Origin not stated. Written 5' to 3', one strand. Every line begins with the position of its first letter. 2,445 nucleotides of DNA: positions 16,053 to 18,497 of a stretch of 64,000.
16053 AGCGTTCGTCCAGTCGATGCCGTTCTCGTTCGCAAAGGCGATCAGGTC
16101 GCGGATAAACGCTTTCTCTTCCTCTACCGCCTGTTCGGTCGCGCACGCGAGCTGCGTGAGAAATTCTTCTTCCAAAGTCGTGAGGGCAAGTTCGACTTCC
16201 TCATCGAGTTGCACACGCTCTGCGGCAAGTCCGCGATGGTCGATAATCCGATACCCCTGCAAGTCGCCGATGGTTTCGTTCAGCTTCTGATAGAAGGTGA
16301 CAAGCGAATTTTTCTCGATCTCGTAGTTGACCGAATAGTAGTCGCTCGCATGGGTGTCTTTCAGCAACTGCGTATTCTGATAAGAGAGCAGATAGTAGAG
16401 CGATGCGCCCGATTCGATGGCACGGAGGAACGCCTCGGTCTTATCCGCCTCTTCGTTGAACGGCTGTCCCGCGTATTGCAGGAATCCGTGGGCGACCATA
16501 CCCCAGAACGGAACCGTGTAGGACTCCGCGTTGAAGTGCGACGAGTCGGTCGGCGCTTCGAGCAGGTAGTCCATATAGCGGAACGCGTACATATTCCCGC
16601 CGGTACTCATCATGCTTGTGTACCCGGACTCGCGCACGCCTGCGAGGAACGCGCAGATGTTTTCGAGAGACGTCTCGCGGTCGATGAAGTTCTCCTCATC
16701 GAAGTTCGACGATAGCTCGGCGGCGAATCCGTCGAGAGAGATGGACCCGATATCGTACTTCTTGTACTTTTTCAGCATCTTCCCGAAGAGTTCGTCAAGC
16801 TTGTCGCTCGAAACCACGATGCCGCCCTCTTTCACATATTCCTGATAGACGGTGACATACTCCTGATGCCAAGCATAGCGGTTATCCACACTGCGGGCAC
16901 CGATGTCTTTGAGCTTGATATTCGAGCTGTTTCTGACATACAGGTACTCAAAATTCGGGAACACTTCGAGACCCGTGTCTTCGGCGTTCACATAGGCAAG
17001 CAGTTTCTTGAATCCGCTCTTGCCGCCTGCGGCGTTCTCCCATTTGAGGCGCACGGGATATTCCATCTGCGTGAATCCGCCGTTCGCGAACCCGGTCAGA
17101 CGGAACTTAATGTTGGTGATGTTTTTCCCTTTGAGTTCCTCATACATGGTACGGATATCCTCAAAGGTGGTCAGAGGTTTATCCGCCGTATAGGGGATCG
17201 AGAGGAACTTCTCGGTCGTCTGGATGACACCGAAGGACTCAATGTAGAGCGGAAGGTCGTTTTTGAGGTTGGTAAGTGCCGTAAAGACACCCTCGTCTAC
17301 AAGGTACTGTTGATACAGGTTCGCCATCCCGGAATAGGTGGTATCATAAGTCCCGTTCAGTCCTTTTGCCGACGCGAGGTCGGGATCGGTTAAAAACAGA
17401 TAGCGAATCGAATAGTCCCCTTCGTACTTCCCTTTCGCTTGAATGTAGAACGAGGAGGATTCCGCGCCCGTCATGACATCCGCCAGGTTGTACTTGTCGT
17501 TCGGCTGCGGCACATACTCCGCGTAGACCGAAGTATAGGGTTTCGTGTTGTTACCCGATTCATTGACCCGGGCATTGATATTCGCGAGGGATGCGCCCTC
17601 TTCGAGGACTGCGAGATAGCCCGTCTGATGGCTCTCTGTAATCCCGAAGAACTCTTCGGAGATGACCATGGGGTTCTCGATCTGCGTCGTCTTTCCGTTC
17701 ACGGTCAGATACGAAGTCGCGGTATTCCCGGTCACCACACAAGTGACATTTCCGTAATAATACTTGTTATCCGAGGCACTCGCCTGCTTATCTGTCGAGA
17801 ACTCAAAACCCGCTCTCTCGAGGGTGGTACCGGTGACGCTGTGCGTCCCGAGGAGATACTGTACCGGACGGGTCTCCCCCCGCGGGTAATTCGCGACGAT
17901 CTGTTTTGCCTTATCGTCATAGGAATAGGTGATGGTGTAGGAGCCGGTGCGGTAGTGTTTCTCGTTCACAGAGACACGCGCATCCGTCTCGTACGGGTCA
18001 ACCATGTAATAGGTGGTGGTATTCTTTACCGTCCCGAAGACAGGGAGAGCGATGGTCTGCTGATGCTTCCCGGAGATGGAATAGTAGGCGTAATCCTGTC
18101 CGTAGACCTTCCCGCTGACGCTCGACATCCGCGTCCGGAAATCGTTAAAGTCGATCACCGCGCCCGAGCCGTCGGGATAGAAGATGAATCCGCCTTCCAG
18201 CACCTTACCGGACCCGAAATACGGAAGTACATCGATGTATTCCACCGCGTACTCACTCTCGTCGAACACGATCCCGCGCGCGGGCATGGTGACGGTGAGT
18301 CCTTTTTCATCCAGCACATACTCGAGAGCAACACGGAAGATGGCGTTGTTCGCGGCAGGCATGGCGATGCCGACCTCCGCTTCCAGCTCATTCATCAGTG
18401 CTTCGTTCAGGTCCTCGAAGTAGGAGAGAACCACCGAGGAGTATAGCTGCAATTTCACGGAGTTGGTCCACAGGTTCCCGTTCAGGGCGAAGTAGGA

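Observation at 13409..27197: Seven-gene ABC-type operon with giant SBP, two permease pairs, a 1384-aa exoprotein and an NHL/TPR/Yip1 membrane fusion, but no ATPase, hydrolase or regulator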

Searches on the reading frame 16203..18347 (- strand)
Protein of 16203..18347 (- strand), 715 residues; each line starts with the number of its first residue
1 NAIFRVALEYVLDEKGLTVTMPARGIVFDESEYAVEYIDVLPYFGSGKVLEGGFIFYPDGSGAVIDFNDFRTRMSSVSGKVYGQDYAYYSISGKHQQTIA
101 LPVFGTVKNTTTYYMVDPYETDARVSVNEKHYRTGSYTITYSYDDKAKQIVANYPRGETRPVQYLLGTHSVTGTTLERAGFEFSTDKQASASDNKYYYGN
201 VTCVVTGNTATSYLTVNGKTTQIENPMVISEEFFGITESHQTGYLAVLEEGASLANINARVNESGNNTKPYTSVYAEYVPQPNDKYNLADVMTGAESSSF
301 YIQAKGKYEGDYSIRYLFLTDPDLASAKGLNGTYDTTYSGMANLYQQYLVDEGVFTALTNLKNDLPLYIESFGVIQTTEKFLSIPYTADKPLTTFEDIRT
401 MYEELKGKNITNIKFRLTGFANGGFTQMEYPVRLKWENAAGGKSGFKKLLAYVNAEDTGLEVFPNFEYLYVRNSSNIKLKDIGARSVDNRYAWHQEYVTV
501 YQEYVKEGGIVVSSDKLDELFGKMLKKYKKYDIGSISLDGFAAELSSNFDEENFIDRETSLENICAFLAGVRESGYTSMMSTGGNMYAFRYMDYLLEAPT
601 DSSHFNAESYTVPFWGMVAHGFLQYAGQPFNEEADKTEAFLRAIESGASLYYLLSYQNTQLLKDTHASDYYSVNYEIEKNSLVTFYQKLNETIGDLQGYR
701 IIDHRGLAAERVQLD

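Call 97: search_protein_representatives(protein=window:16203-18347:-)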
Query: 715 residues. Proteins with E-value up to 0.001 (for the whole library): 3891; up to 1e-10: 3148; up to 1e-30: 1343. The best 150 are listed.
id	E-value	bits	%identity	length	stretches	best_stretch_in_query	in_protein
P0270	0.0e+00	1113.0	92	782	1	182-715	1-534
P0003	6.7e-278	940.4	65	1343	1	1-715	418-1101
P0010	1.0e-236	804.3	62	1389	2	238-711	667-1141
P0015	1.2e-198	678.5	52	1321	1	1-715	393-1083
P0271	8.3e-190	649.3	54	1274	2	239-712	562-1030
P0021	1.6e-172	592.1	49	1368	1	3-713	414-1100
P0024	1.5e-165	569.2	47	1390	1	1-714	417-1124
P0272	6.6e-164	563.7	47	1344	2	233-712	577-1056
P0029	1.1e-163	562.9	43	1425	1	1-712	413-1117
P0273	1.6e-145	502.9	43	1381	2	1-681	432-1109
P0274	3.4e-138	478.7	40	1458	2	1-680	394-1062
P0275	3.2e-137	475.5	48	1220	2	241-712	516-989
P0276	5.6e-137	474.7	48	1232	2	240-712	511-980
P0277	7.2e-137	474.3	45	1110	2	241-712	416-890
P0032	3.3e-136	472.2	46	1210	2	239-712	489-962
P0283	2.5e-132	459.4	45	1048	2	240-714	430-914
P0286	7.2e-131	454.5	43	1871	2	241-712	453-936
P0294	1.7e-127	443.4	41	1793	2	207-712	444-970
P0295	3.1e-127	442.5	42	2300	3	407-713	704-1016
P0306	1.9e-125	436.6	44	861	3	402-712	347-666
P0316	6.7e-124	431.5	42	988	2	239-711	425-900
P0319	9.0e-124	431.1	43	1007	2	242-712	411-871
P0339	3.1e-121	422.7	44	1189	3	409-712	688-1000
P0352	8.6e-120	417.9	41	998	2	238-712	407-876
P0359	3.4e-119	415.9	40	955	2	241-712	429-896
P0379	8.1e-117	408.1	42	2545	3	408-711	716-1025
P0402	3.9e-113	395.9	38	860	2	235-713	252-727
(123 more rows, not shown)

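Call 98: list_cluster_members(proteins=[P0286, P0295, P0379, P0306, P0316, P0359, P0402, P0319, P0352, P0283])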
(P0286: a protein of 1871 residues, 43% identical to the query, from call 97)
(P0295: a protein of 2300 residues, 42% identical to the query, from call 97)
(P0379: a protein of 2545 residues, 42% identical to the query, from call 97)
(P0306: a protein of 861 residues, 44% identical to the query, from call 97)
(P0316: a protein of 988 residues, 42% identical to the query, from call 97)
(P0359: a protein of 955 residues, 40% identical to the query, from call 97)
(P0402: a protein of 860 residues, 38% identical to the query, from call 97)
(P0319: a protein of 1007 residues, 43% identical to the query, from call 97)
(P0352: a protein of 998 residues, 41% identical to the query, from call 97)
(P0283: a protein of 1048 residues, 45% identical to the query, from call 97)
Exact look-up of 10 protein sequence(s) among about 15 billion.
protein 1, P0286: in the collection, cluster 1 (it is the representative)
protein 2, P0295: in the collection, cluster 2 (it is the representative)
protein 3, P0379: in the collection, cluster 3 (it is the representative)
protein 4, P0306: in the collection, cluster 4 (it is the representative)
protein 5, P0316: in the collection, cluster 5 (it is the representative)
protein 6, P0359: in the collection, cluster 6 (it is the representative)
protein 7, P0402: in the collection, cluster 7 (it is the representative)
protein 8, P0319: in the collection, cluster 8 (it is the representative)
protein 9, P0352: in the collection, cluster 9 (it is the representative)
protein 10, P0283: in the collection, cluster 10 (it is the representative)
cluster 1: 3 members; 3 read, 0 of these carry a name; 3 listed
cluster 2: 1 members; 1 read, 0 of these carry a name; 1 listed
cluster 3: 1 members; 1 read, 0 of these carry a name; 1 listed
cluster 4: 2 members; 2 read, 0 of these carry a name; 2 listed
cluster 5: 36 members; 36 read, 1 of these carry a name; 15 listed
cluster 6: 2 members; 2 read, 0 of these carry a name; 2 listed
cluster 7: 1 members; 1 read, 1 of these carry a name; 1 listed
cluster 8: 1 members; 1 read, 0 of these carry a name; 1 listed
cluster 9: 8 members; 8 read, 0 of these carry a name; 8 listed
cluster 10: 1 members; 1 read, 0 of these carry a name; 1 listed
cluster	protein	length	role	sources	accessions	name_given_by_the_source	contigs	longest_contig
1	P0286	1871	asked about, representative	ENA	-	-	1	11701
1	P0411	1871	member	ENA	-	-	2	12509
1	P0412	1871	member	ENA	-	-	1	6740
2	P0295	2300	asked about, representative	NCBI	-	-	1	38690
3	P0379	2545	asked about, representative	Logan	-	-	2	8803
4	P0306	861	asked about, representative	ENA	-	-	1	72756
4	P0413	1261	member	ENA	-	-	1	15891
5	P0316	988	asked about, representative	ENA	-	-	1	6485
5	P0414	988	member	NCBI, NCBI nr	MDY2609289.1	MAG: DUF5696 domain-containing protein [Eubacteriales bacterium] | DUF5696 domain-containing protein [Eubacteriales bacterium]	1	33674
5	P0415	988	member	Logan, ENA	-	-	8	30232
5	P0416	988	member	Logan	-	-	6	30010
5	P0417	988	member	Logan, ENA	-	-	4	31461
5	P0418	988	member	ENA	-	-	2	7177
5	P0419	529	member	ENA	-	-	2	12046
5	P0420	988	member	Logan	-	-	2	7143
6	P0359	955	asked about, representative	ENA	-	-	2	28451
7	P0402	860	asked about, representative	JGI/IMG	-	hypothetical protein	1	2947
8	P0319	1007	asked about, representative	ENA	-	-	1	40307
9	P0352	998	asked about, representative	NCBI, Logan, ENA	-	-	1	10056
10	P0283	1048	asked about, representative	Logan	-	-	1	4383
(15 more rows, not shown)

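Call 99: find_homologous_proteins(query=P0316, max_evalue=0.00001)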
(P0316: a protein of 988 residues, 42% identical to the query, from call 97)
Query P0316 (988 aa): 393 proteins with E <= 0.00001 among 8000 candidates; the best 120 are listed.
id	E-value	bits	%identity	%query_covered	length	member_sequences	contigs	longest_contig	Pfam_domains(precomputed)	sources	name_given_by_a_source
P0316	0.0e+0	2208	100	100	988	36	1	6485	PF18952.7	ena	-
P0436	0.0e+0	1707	76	100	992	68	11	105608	PF18952.7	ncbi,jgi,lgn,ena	-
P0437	7.5e-295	999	49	99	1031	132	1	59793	PF18952.7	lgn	-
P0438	3.3e-283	960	50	57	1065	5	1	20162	PF18952.7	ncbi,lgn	-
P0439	9.9e-281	952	46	93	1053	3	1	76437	PF18952.7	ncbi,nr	ncbi:MAG: hypothetical protein IJ449_06805 [Clostridia bacterium]|nr:hypothetical protein [Clostridi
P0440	1.6e-279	948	48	91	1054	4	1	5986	PF18952.7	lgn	-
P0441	2.2e-278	944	44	100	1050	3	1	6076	PF18952.7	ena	-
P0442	3.6e-278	943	48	91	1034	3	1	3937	PF18952.7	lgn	-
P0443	1.0e-277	942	48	5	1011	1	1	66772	PF18952.7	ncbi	-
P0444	3.9e-275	933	47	92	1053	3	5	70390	PF18952.7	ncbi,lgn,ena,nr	ncbi:MAG: hypothetical protein IJW77_18660 [Clostridia bacterium]|nr:hypothetical protein [Clostridi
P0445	2.3e-274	931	49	84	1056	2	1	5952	PF18952.7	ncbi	-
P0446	1.7e-272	925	44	100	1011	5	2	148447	PF18952.7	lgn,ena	-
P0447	2.2e-249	848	43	99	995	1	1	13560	PF18952.7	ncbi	-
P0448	3.0e-245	835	43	99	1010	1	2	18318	PF18952.7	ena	-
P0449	4.7e-244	831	45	92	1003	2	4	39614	PF18952.7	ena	-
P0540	1.4e-207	710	40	92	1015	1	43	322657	PF18952.7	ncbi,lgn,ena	-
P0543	2.2e-207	709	38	100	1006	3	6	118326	PF18952.7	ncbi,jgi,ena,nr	ncbi:MAG: hypothetical protein E7627_00880 [Ruminococcaceae bacterium]|nr:hypothetical protein [Osci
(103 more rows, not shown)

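Call 100: find_encoding_contigs(protein=P0436, flank=10000, max_places=1)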
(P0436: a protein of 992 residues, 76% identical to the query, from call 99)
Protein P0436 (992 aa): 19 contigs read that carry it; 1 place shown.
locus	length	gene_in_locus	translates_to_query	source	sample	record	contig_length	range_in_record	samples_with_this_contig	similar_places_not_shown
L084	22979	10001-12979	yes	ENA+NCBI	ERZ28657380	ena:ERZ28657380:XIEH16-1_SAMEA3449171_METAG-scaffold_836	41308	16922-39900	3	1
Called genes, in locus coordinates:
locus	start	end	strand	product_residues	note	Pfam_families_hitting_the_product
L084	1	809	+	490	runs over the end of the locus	PF00370:FGGY_N, PF02782:FGGY_C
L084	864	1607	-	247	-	PF03808:Glyco_tran_WecG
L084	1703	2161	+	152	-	PF00075:RNase_H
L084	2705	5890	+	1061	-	-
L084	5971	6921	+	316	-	PF00528:BPD_transp_1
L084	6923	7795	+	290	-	PF00528:BPD_transp_1 (weak)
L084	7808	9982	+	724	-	PF01436:NHL (faint), PF04893:Yip1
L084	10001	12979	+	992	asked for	PF18952:DUF5696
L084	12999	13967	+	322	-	PF00528:BPD_transp_1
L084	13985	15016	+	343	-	PF00528:BPD_transp_1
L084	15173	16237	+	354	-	PF02557:VanY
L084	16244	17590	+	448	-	PF00919:UPF0004, PF04055:Radical_SAM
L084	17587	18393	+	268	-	PF04203:Sortase (weak)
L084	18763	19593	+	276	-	PF14808:TMEM164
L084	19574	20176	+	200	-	PF00160:Pro_isomerase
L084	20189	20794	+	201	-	PF00160:Pro_isomerase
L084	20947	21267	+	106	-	PF03551:PadR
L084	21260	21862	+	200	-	PF22564:HAAS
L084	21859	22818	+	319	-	PF13349:DUF4097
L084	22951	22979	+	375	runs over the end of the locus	-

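Call 101: find_encoding_contigs(protein=P0540, flank=10000, max_places=1)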
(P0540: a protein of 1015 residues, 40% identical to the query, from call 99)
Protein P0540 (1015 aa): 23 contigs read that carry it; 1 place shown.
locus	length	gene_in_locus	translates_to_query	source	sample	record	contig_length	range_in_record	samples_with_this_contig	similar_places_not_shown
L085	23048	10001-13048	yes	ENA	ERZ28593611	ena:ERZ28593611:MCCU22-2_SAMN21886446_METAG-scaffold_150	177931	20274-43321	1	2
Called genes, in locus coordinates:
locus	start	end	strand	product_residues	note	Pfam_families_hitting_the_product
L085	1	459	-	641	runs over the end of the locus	PF00330:Aconitase, PF00694:Aconitase_C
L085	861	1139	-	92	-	-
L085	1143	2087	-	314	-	PF00480:ROK, PF01869:BcrAD_BadFG (faint)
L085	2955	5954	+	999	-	PF01547:SBP_bac_1, PF13416:SBP_bac_8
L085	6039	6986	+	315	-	PF00528:BPD_transp_1 (weak)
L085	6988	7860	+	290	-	PF00528:BPD_transp_1 (weak)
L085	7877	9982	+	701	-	PF01436:NHL (faint), PF06739:SBBP (faint), PF00515:TPR_1 (faint), PF07719:TPR_2 (faint), PF13432:TPR_16, PF04893:Yip1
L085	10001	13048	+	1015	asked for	PF18952:DUF5696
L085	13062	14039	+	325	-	PF00528:BPD_transp_1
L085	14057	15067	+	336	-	PF00528:BPD_transp_1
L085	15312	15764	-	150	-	PF00571:CBS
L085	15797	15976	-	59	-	-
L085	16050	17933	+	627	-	-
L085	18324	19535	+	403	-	PF01743:PolyA_pol, PF12627:PolyA_pol_RNAbd, PF13735:tRNA_NucTran2_2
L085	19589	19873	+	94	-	-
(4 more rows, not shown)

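Call 102: find_encoding_contigs(protein=P0543, flank=10000, max_places=1)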
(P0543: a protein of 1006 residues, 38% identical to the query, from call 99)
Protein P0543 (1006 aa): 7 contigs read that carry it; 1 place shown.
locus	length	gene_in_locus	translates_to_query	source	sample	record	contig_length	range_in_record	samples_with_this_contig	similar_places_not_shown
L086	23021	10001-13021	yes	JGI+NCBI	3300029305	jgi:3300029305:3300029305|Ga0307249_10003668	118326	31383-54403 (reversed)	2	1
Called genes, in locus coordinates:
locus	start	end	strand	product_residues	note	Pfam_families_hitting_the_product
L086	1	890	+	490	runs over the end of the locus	-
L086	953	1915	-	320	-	PF00480:ROK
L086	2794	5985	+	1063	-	PF01547:SBP_bac_1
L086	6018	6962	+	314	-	PF00528:BPD_transp_1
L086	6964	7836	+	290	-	PF00528:BPD_transp_1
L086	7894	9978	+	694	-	PF01436:NHL (faint), PF04893:Yip1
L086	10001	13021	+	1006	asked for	PF18952:DUF5696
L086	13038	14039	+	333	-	PF00528:BPD_transp_1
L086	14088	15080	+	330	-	PF00528:BPD_transp_1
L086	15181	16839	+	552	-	PF13320:GH123_cat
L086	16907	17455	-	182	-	PF03703:bPH_2 (weak)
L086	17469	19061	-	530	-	PF02557:VanY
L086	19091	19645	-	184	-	PF06962:rRNA_methylase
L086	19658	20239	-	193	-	PF01558:POR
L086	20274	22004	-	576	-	PF01855:POR_N, PF02775:TPP_enzyme_C, PF12797:Fer4_2 (faint), PF13237:Fer4_10 (faint), PF00037:Fer4 (weak)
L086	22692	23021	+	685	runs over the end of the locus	PF22745:Nlig-Ia, PF01653:DNA_ligase_aden, PF03120:OB_DNA_ligase, PF14520:HHH_5 (weak), PF12826:HHH_2, PF00533:BRCT, PF12738:PTCB-BRCT (weak), PF16589:BRCT_2 (faint)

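Call 105: search_protein_families(library=pfam, proteins=[P0295, P0379, P0286, P0294], max_evalue=0.001)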
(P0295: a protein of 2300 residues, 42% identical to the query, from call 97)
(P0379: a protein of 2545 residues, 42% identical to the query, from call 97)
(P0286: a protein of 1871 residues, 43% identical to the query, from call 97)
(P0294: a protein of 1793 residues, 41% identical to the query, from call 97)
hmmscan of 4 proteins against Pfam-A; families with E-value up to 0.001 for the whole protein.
P0295 (2300 aa): 1 family
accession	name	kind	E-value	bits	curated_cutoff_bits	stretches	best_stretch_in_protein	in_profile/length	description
PF18952.6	DUF5696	-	8.2e-122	408.2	25.6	3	705-1010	279-576/612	Family of unknown function (DUF5696)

P0379 (2545 aa): 1 family
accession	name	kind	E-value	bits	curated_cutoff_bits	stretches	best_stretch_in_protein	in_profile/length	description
PF18952.6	DUF5696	-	5.4e-113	379.1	25.6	2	524-1021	130-576/612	Family of unknown function (DUF5696)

P0286 (1871 aa): 1 family
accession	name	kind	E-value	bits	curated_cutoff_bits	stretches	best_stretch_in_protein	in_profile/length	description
PF18952.6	DUF5696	-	3.4e-130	435.9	25.6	2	410-932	92-577/612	Family of unknown function (DUF5696)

P0294 (1793 aa): 1 family
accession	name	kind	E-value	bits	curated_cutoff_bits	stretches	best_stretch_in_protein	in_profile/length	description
PF18952.6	DUF5696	-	1.2e-122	410.9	25.6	2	462-965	118-576/612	Family of unknown function (DUF5696)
